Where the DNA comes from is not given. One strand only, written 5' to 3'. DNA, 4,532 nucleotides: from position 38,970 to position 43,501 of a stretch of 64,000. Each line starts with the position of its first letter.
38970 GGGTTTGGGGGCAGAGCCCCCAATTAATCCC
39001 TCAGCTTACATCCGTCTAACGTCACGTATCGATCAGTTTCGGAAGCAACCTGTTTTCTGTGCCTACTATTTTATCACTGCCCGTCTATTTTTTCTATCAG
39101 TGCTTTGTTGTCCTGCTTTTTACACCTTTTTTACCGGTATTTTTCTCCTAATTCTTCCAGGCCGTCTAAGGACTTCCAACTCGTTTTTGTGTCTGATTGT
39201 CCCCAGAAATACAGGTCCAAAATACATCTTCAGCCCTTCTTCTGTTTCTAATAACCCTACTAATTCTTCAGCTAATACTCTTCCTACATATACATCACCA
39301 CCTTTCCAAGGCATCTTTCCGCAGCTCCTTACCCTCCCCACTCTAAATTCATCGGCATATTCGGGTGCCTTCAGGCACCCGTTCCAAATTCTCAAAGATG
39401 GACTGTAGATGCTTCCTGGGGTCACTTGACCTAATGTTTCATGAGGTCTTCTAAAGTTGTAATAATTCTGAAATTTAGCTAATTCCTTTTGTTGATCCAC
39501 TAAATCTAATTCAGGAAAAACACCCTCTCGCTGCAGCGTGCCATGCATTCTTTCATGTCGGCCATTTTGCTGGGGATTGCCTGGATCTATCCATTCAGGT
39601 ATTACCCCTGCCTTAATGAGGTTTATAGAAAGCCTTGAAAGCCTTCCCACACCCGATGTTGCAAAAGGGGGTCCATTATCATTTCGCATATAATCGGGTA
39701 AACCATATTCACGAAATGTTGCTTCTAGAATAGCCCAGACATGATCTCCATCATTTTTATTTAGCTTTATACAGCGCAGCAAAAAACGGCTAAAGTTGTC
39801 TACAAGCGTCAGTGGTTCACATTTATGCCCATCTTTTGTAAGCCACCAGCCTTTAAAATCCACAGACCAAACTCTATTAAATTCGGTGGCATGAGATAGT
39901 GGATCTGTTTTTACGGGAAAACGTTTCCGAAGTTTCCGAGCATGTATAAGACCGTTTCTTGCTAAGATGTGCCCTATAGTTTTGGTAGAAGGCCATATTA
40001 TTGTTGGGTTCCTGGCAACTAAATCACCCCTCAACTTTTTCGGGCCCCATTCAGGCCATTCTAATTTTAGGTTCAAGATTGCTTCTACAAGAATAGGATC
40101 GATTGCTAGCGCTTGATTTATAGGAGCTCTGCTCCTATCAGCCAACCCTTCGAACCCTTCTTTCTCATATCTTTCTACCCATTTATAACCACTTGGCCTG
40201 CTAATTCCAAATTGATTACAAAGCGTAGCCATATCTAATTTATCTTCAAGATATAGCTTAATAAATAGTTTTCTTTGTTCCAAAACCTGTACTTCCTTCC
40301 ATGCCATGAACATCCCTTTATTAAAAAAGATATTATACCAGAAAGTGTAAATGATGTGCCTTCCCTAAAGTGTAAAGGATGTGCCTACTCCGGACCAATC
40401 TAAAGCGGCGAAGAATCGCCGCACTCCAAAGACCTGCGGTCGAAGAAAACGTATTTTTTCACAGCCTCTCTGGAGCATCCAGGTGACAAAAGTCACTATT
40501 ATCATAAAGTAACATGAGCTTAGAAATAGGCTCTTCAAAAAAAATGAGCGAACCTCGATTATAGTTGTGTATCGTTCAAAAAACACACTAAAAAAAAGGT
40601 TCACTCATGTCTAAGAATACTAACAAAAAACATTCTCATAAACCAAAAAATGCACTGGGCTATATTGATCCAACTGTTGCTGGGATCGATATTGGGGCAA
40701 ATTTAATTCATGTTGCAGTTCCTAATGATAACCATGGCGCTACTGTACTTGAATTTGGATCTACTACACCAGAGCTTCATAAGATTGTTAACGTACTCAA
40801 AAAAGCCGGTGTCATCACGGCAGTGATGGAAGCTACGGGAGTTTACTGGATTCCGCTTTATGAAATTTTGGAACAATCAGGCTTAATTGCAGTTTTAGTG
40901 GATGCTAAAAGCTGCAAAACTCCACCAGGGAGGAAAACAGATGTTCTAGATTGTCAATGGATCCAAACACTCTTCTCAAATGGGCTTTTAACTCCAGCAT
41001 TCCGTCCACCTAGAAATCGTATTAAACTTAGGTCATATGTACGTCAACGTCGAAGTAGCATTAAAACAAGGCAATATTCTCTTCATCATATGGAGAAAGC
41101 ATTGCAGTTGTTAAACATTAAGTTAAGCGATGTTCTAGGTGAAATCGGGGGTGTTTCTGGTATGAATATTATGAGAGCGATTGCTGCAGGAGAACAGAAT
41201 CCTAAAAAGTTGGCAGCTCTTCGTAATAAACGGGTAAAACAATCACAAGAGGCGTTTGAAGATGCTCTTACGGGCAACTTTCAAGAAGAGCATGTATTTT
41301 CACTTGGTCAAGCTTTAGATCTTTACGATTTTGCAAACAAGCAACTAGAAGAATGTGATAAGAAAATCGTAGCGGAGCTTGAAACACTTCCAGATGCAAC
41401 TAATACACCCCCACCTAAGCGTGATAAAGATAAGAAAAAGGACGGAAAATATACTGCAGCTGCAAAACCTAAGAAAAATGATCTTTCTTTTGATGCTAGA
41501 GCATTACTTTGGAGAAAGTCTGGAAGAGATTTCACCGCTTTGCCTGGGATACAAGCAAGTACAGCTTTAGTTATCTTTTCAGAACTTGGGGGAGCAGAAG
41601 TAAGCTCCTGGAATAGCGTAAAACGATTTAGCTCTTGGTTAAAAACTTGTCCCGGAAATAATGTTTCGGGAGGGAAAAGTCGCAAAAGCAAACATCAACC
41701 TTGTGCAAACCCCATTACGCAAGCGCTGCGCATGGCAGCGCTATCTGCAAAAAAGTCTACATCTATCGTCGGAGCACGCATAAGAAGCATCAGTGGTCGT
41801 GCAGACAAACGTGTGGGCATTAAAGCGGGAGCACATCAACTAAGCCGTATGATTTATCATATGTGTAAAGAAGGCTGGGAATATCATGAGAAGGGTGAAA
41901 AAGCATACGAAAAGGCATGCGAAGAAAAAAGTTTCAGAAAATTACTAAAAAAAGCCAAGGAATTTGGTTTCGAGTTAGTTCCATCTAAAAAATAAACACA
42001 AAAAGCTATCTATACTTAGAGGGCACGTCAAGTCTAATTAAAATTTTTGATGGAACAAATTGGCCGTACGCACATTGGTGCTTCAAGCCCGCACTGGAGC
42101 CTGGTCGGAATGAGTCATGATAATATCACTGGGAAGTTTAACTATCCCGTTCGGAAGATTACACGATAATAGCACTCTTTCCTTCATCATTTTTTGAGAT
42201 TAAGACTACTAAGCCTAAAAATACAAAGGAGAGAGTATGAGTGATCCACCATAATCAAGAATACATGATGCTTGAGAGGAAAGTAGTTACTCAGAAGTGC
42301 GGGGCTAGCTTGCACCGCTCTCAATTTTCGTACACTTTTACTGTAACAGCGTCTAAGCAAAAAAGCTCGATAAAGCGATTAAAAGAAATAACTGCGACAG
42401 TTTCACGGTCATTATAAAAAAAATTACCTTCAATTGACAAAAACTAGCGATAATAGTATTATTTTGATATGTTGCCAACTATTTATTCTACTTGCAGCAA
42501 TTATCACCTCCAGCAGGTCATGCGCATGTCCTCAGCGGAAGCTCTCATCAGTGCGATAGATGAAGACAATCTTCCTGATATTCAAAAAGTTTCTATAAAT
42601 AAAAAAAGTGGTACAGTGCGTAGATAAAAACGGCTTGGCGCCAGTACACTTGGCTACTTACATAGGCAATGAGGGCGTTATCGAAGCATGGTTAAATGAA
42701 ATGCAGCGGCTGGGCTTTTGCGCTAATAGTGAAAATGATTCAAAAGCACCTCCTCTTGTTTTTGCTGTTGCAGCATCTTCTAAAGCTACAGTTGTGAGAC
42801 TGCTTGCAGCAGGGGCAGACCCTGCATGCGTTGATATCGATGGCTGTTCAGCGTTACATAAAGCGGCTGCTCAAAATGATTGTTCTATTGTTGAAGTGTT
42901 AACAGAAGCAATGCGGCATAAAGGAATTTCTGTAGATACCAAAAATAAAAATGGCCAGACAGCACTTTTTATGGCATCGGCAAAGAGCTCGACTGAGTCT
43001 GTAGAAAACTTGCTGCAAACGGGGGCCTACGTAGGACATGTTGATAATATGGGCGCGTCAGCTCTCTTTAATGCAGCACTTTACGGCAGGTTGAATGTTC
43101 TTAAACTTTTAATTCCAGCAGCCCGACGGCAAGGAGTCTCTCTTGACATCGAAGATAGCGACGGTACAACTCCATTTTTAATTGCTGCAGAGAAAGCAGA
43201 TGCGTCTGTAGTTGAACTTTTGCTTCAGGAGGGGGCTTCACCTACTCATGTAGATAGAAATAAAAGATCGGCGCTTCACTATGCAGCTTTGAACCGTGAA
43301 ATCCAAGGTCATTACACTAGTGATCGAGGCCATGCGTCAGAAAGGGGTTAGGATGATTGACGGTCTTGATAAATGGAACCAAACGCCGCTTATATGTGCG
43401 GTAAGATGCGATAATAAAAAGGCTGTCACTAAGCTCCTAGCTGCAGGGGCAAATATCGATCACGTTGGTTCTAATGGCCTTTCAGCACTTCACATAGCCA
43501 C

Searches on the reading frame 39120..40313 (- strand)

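Call 30: search_protein_families(library=pfam, proteins=[window:39120-40313:-], max_evalue=0.0001)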
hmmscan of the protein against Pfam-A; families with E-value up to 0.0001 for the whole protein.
window:39120-40313:- (397 aa): 7 families
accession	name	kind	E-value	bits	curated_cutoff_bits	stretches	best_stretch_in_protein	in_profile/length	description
PF13683.12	rve_3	-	1.4e-15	57.2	26.5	1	236-299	2-67/67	Integrase core domain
PF13565.12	HTH_32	-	5.9e-12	46.4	33.7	1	42-117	2-73/73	Homeodomain-like domain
PF13518.12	HTH_28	-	1.5e-10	41.4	25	1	14-64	2-51/52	Helix-turn-helix domain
PF00665.32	rve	-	1e-08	35.8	32.6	1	144-247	3-102/102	Integrase core domain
PF13384.12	HTH_23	-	3.4e-07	30.3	24.6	1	12-57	5-49/50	Homeodomain-like domain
PF13011.12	LZ_Tnp_IS481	-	1.8e-06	28.6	22.2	1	14-78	14-78/85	leucine-zipper of insertion element IS481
PF13551.12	HTH_29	-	2.9e-05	24.5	28.1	1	18-66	5-55/64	Winged helix-turn helix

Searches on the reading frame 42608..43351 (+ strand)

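Call 105: search_protein_families(library=pfam, proteins=[window:42608-43351:+], max_evalue=0.001)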
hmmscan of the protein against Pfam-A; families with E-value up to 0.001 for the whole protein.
window:42608-43351:+ (247 aa): 6 families
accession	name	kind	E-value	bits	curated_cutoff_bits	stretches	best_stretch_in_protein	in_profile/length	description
PF12796.13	Ank_2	-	5.9e-38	129.8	27.3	3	54-143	3-87/90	Ankyrin repeats (3 copies)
PF13637.12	Ank_4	-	5e-29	100.2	22.7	2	51-98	2-49/50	Ankyrin repeats (many copies)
PF00023.36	Ank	-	1.5e-23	82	21.1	1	185-216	1-32/33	Ankyrin repeat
PF13606.12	Ank_3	-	8.9e-18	62.7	22.3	0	78-100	1-23/30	Ankyrin repeat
PF13857.12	Ank_5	-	1.1e-17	64.3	27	1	176-226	6-56/56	Ankyrin repeats (many copies)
PF24521.3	Ank_KRIT1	-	2.7e-06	27.6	80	1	115-221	17-120/149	KRIT1 ankyrin-repeats domain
